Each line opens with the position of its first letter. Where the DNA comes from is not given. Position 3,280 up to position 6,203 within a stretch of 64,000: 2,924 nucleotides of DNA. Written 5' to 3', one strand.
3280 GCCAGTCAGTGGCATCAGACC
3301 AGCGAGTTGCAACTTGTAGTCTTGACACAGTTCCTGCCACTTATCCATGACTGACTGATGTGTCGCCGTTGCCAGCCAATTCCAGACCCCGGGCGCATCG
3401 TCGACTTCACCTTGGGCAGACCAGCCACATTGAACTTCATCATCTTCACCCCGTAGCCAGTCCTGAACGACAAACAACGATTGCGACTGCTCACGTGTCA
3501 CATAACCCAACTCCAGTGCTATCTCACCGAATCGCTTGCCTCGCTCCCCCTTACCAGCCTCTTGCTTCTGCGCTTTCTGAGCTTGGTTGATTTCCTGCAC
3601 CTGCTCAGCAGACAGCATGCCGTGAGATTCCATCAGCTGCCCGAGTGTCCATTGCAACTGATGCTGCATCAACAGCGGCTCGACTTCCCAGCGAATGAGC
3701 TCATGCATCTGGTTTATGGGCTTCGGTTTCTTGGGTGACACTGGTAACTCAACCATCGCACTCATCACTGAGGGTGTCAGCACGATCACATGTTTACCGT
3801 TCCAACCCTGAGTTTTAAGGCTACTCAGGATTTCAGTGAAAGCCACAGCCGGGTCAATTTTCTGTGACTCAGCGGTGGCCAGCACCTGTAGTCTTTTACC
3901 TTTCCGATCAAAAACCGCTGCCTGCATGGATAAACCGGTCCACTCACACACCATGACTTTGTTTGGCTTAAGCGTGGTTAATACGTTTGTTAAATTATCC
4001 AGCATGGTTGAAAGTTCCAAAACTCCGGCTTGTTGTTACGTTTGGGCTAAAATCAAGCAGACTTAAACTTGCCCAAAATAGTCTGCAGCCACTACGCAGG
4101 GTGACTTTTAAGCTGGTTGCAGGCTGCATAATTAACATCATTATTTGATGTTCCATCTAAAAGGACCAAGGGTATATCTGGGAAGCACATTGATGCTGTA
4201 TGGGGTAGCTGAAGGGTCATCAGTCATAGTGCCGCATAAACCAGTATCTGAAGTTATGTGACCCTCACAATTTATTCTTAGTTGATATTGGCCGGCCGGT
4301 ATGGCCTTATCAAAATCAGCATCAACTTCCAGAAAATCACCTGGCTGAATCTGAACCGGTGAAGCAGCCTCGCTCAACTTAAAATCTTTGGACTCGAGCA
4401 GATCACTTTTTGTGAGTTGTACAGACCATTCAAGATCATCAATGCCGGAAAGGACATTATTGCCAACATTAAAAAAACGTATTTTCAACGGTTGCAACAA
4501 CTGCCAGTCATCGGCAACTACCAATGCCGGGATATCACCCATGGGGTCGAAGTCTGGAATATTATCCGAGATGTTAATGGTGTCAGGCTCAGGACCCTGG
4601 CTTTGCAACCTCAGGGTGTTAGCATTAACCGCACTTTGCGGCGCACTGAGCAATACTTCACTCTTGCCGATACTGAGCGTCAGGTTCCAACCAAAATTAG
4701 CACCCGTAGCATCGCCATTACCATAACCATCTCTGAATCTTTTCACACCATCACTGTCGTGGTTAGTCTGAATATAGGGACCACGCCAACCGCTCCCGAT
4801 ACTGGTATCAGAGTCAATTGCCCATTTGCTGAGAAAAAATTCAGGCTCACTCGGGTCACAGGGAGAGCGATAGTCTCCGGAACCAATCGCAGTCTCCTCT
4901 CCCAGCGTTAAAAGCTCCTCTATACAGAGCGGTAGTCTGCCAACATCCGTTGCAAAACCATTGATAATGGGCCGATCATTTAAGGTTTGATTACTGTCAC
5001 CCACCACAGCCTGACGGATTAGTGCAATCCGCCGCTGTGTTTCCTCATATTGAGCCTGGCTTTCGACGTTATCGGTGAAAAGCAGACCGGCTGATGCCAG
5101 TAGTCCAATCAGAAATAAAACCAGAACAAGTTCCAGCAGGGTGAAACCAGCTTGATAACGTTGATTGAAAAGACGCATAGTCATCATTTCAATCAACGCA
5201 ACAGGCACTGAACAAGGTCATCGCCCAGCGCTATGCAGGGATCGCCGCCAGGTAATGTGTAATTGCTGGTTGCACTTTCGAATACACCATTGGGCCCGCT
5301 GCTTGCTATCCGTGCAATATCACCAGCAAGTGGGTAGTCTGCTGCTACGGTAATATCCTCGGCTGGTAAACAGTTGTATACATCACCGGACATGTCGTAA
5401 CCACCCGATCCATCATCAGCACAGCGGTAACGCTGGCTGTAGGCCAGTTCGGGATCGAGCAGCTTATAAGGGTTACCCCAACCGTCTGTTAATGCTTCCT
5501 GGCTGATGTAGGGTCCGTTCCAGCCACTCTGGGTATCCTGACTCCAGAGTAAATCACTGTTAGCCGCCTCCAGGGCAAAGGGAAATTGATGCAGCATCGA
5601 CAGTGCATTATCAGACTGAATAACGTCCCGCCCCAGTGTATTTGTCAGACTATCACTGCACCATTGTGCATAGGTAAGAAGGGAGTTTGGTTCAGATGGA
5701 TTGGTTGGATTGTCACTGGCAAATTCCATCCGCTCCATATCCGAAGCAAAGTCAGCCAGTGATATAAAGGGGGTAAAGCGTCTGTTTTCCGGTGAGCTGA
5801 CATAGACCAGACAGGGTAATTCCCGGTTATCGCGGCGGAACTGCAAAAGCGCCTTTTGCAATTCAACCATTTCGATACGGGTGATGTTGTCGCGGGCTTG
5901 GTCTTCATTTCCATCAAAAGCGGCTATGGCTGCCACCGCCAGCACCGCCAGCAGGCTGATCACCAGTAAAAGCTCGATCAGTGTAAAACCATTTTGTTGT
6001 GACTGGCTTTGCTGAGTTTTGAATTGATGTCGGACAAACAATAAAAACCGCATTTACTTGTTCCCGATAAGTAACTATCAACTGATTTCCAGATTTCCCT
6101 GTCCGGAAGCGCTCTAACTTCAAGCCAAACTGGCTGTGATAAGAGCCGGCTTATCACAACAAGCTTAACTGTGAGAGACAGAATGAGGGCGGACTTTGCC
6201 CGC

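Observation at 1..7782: Non-canonical type IV filament operon: three oversized prepilins followed by GspL-like, GspM-like and GspE-like genes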

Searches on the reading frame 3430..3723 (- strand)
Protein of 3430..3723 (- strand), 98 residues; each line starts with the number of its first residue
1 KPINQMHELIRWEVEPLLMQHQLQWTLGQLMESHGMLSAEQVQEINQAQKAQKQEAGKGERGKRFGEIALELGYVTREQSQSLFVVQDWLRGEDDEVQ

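Call 35: search_solved_structures(query=A2, max_evalue=10, show_alignments=3)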
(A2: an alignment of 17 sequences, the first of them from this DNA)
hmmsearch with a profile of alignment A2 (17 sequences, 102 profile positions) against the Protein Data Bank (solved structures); distinct sequences matched with E-value up to 10: 12.
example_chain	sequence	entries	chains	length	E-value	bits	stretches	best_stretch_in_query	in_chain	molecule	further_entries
5htl_A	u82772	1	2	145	0.044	17.3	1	58-91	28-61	MSHA biogenesis protein MshE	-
3op9_A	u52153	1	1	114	0.083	16.4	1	17-96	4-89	Pli0006 protein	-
6f8l_G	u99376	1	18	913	0.49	13.9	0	67-92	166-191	Type IV pilus assembly protein PilF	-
5cwd_A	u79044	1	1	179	0.9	13.1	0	32-77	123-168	Designed helical repeat protein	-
4s2v_A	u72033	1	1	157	1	12.9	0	8-34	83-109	RNA pyrophosphohydrolase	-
6d1q_B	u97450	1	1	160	1.1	12.8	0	8-34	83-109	RNA pyrophosphohydrolase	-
6d1v_B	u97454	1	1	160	1.1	12.8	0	8-34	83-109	RNA pyrophosphohydrolase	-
4s2w_A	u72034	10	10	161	1.1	12.8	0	8-34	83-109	RNA pyrophosphohydrolase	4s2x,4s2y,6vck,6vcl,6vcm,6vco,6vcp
2kdv_A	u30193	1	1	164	1.1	12.8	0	8-34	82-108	RNA pyrophosphohydrolase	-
6vcn_A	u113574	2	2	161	1.1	12.8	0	8-34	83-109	RNA pyrophosphohydrolase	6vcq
6d13_B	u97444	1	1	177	1.1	12.7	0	8-34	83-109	RNA pyrophosphohydrolase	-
7ooc_E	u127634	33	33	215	3.3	11.3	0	30-66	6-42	30S ribosomal protein S6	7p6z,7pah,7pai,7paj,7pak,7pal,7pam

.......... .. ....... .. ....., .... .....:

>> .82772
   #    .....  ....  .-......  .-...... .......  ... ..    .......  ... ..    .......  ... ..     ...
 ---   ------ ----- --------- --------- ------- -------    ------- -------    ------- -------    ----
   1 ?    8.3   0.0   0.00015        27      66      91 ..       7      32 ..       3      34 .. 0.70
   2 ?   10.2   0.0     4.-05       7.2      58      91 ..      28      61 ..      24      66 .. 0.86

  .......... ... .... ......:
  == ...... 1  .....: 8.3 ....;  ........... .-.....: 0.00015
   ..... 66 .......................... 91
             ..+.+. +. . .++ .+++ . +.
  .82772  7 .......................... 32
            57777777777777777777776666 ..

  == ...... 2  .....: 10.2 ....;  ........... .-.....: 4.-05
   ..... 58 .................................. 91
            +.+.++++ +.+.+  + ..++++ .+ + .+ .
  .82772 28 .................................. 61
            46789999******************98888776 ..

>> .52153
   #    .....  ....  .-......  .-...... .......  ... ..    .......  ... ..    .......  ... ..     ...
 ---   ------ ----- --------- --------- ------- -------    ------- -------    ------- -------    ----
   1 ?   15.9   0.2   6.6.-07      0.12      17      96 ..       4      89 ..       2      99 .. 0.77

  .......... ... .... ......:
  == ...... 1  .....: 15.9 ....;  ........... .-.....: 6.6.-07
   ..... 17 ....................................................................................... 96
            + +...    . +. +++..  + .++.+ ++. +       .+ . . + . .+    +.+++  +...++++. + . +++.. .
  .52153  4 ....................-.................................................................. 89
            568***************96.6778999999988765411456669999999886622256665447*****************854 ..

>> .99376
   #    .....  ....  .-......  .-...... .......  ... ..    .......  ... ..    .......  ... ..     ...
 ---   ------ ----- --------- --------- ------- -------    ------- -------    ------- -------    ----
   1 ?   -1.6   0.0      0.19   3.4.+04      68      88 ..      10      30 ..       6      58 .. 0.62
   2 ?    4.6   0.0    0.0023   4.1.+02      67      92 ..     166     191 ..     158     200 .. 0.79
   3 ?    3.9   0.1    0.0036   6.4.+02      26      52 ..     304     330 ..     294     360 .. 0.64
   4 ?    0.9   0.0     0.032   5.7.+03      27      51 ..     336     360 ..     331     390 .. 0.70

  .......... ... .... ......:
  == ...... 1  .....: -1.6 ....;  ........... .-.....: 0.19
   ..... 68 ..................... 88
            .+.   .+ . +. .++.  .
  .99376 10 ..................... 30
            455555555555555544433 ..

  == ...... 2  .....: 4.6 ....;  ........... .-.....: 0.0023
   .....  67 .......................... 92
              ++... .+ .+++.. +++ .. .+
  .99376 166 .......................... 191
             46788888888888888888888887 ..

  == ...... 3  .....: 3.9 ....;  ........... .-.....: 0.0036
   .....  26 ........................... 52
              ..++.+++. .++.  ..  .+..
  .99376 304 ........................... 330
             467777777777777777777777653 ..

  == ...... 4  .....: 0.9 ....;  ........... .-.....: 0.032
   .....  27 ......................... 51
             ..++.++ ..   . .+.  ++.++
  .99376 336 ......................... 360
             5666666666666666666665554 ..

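Call 36: search_protein_families(library=ncbifam, alignment_id=A2, max_evalue=1)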
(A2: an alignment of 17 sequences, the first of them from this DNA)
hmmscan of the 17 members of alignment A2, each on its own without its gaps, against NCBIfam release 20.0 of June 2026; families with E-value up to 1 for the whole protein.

A. member 1, seq(98 aa): 3 families
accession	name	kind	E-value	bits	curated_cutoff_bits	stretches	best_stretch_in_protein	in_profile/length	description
NF053729.1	c-di-GMP_motif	domain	9.3e-06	25.4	38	1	27-80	2-46/53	cyclic di-GMP-binding domain-containing protein, MshE-related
TIGR03029.1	EpsG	equivalog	0.0009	18.5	313.8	1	26-79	4-48/274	chain length determinant protein tyrosine kinase EpsG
NF009321.0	PRK12676.1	equivalog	0.1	11.7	264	1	57-92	174-209/264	bifunctional fructose-bisphosphatase/inositol-phosphate phosphatase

B. families by the number of members that match (of 17 scanned): 8 families
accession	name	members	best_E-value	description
NF053729.1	c-di-GMP_motif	17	1.5e-07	cyclic di-GMP-binding domain-containing protein, MshE-related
TIGR03029.1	EpsG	11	1.2e-06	chain length determinant protein tyrosine kinase EpsG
NF038231.1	MBL_Geo_Pelo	1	0.078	GPMC system MBL fold metallohydrolase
NF005312.0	PRK06846.1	1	0.094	amidohydrolase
NF009321.0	PRK12676.1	1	0.1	bifunctional fructose-bisphosphatase/inositol-phosphate phosphatase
NF008257.0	PRK11027.3-1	1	0.12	hypothetical protein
NF011315.0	PRK14726.1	1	0.15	protein translocase subunit SecDF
NF008411.1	PRK11234.1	1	0.22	cyclic di-3',5'-guanylate-activated glycosyltransferase NfrB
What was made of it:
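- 3463..3648 (-): Four-helix insert (aa 120-181) inside the PilM-like domain, related to the c-di-GMP-binding N-subdomain of MshE (MshEN_N). Motif II (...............Q) is nearly intact; motif I (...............Q) is degenerate; the spacer is 14 residues instead of 5. NF053729 hit in 17 of 17 orthologues (best 1.5e-7, below cut-off; call 36).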

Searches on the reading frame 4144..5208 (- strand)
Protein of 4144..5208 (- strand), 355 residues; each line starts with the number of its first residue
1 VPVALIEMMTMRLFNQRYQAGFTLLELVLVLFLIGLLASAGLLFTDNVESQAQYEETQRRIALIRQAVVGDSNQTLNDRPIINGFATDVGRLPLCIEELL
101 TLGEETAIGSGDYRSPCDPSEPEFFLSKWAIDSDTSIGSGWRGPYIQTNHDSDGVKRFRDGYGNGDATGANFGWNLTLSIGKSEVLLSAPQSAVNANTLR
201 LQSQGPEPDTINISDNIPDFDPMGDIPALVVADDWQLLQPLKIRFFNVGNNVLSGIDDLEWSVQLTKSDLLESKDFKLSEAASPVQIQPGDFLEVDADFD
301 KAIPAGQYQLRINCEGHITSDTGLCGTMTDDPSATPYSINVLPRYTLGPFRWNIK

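Call 5: search_protein_families(library=pfam, proteins=[window:4144-5208:-], max_evalue=0.1)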
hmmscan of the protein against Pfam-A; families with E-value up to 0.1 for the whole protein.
window:4144-5208:- (355 aa): 1 family
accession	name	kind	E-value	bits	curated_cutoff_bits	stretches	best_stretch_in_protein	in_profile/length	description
PF07963.17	N_methyl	-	6e-06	26.1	21.2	1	17-40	2-25/27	Prokaryotic N-terminal methylation motif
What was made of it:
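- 4141..5187 (-): Prepilin 3 (345-355 aa depending on start), with a GspG-type WRGPYI...DGYGN motif. It is the most size-variable pilin (about 310-535 aa in relatives). Proposed minor or tip pilin. N_methyl E = 6e-6 (call 5).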

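Call 6: search_protein_families(library=ncbifam, proteins=[window:4144-5208:-], max_evalue=0.1)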
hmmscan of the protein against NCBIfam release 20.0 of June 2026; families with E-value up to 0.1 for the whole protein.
window:4144-5208:- (355 aa): 9 families
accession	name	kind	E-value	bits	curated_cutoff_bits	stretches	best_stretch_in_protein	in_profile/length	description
TIGR01708.2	typeII_sec_gspH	equivalog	6.8e-08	32.7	80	1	19-64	1-47/169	type II secretion system minor pseudopilin GspH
TIGR02532.1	IV_pilin_GFxxxE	domain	0.00011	21.9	16.3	1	19-42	1-24/24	prepilin-type N-terminal cleavage/methylation domain-containing protein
TIGR01710.1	typeII_sec_gspG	equivalog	0.00065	19.7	88.85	1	21-67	2-48/134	type II secretion system major pseudopilin GspG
NF007800.0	PRK10506.1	equivalog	0.0033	17.3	158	1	17-61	6-50/163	prepilin peptidase-dependent protein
NF040999.1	pilin_ComGC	equivalog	0.011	15.9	75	1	20-54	2-33/84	competence type IV pilus major pilin ComGC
NF040982.1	ComGD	equivalog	0.029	14.8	70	1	20-66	2-52/139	competence type IV pilus minor pilin ComGD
NF041775.1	typeIV_PilA_Myxo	equivalog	0.035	14.1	400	1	11-42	3-33/214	type IV pilin protein PilA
NF041002.1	pilin_ComGF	equivalog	0.074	13.3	80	1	19-58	1-40/139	competence type IV pilus minor pilin ComGF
NF041013.1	T4P_ComGE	equivalog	0.1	12.7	49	0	20-59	4-43/83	competence type IV pilus minor pilin ComGE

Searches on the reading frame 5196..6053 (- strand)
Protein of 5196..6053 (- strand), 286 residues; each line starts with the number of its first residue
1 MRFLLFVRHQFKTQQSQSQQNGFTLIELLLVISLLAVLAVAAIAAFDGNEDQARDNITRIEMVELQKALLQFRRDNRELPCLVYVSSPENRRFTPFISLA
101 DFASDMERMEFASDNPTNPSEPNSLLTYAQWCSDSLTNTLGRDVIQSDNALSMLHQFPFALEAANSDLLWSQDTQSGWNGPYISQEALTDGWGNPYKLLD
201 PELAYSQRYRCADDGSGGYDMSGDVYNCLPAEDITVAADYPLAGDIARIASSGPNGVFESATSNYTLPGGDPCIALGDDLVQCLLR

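Call 5: search_protein_families(library=pfam, proteins=[window:5196-6053:-], max_evalue=0.1)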
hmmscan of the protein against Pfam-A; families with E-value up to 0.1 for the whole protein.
window:5196-6053:- (286 aa): 2 families
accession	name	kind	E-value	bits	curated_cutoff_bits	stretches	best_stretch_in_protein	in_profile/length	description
PF08334.16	T2SSG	-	1.6e-08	35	21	1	171-226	47-106/108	Type II secretion system (T2SS), protein G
PF07963.17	N_methyl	-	1.2e-07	31.4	21.2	1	19-43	3-27/27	Prokaryotic N-terminal methylation motif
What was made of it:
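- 5193..6053 (-): Prepilin 2 (286 aa), a GspG-like pilin with long insertions. Proposed minor pilin. N_methyl E = 1.2e-7 and T2SSG E = 1.6e-8 (call 5).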

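Call 6: search_protein_families(library=ncbifam, proteins=[window:5196-6053:-], max_evalue=0.1)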
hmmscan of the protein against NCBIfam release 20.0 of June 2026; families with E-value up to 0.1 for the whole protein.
window:5196-6053:- (286 aa): 15 families
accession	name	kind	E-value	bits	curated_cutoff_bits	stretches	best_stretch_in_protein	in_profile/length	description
TIGR01710.1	typeII_sec_gspG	equivalog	9.6e-12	45.1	88.85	2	22-80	2-60/134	type II secretion system major pseudopilin GspG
TIGR02532.1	IV_pilin_GFxxxE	domain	2.4e-07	30.3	16.3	1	20-43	1-24/24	prepilin-type N-terminal cleavage/methylation domain-containing protein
TIGR01708.2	typeII_sec_gspH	equivalog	4.6e-06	26.7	80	1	20-54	1-37/169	type II secretion system minor pseudopilin GspH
TIGR01711.1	gspJ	equivalog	4.7e-06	26.5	64.85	1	22-128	2-111/192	type II secretion system minor pseudopilin GspJ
NF038304.1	EPS_HpsC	equivalog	6.6e-05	22.6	200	1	2-46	4-45/318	hormogonium polysaccharide secretion pseudopilin HpsC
NF007862.0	PRK10574.1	equivalog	0.00013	22.1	138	1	18-48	2-32/145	prepilin peptidase-dependent pilin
NF007800.0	PRK10506.1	equivalog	0.00047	20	158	1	14-48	2-36/163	prepilin peptidase-dependent protein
NF041013.1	T4P_ComGE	equivalog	0.00052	20.1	49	1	19-67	2-50/83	competence type IV pilus minor pilin ComGE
NF040999.1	pilin_ComGC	equivalog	0.0025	18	75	1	20-73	1-56/84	competence type IV pilus major pilin ComGC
NF041775.1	typeIV_PilA_Myxo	equivalog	0.0028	17.6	400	1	19-47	9-37/214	type IV pilin protein PilA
TIGR01707.1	gspI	equivalog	0.0047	17.4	44.35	1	22-52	1-31/101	type II secretion system minor pseudopilin GspI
NF040982.1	ComGD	equivalog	0.012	16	70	1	20-43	1-24/139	competence type IV pilus minor pilin ComGD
TIGR02596.1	TIGR02596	subfamily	0.014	15.5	70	1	23-78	1-57/196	Verru_Chthon cassette protein D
NF047827.1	T3SSXpsH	equivalog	0.068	13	160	1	22-49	2-29/145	type II secretion system protein XpsH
NF007848.0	PRK10557.1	equivalog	0.084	12.2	120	0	14-47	4-37/192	prepilin peptidase-dependent protein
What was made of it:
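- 5193..6053 (-): GspG equivalog 45 bits against a cut-off of 88.85 (call 6).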
